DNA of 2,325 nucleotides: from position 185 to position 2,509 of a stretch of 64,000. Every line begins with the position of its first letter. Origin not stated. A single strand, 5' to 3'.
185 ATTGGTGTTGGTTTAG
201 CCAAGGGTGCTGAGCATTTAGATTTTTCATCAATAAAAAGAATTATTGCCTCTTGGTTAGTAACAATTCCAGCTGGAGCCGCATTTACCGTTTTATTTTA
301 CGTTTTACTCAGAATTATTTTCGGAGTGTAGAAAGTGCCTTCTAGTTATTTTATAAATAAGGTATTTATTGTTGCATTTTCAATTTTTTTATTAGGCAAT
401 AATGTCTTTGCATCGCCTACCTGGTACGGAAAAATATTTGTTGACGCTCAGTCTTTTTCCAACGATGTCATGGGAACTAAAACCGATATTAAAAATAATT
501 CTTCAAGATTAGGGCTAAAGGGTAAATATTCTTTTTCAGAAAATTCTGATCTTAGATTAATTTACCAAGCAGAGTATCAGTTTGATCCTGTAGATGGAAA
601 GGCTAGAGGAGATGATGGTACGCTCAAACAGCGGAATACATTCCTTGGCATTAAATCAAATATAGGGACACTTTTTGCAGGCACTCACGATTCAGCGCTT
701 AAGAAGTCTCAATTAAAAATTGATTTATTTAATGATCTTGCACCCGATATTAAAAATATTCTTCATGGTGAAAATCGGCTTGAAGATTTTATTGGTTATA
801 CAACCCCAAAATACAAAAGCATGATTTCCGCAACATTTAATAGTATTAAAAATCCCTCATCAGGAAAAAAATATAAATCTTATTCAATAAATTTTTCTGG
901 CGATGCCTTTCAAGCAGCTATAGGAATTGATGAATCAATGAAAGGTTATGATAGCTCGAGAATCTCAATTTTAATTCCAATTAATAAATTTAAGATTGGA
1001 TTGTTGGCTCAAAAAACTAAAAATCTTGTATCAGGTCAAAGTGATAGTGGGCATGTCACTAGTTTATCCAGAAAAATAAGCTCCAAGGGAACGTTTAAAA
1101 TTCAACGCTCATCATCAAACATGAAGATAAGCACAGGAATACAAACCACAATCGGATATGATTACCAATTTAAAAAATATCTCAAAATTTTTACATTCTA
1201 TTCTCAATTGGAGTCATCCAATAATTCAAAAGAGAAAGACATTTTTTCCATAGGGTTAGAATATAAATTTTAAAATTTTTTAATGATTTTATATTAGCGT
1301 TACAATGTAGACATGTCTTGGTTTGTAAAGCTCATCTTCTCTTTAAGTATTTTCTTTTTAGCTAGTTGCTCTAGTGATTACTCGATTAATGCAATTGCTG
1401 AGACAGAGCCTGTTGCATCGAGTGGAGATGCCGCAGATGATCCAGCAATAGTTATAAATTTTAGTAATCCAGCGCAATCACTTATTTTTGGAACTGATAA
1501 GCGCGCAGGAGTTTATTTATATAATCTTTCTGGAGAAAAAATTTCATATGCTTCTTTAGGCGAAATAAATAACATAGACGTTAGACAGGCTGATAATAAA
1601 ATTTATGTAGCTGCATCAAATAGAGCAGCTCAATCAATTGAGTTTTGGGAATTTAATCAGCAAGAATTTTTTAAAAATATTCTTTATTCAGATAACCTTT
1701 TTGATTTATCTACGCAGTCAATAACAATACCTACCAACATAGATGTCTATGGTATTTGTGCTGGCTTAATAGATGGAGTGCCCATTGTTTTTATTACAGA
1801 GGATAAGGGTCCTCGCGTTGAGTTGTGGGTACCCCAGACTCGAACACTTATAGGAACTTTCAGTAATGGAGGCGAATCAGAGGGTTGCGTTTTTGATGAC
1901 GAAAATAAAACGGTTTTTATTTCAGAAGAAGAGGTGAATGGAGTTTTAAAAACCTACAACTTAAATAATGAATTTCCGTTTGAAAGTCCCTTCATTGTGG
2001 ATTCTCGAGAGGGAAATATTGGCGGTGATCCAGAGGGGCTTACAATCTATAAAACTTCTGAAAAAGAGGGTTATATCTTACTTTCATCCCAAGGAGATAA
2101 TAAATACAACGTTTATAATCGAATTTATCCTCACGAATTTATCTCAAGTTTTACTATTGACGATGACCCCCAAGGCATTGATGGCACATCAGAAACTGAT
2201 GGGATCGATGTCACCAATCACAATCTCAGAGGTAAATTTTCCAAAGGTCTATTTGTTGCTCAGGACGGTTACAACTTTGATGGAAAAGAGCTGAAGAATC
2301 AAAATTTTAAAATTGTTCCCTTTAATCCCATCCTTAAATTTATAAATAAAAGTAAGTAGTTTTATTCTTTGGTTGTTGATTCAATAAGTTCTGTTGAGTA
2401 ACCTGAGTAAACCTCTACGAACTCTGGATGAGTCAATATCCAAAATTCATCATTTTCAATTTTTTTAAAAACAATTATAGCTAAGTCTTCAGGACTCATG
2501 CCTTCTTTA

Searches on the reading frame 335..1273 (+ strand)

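Call 9: search_protein_families(library=ncbifam, proteins=[window:335-1273:+], max_evalue=0.00001)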
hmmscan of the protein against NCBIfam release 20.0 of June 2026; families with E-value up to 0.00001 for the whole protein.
window:335-1273:+ (312 aa): 1 family
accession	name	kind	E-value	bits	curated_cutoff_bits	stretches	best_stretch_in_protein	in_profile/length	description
NF040479.1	porin_porB_Neis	equivalog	5.3e-08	32.6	480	1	42-148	43-144/344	trimeric porin PorB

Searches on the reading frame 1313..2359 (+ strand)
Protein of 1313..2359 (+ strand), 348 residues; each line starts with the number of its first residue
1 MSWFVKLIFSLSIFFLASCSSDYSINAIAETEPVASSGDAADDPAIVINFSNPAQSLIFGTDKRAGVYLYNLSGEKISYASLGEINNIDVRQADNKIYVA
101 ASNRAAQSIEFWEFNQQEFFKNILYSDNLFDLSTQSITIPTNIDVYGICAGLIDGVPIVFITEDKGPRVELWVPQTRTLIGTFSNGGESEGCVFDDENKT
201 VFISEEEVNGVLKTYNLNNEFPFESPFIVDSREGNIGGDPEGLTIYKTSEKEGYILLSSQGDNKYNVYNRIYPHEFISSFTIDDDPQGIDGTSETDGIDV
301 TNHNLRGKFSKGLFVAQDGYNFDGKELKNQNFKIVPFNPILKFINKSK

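Call 9: search_protein_families(library=ncbifam, proteins=[window:1313-2359:+], max_evalue=0.00001)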
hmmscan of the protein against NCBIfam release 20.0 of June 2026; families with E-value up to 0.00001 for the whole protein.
window:1313-2359:+ (348 aa): 1 family
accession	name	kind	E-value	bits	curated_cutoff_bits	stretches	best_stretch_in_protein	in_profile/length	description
NF045638.1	Mrt_dep_phytase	exception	4e-26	91.7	440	2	178-338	187-341/430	myxosortase-dependent phytase-like phosphatase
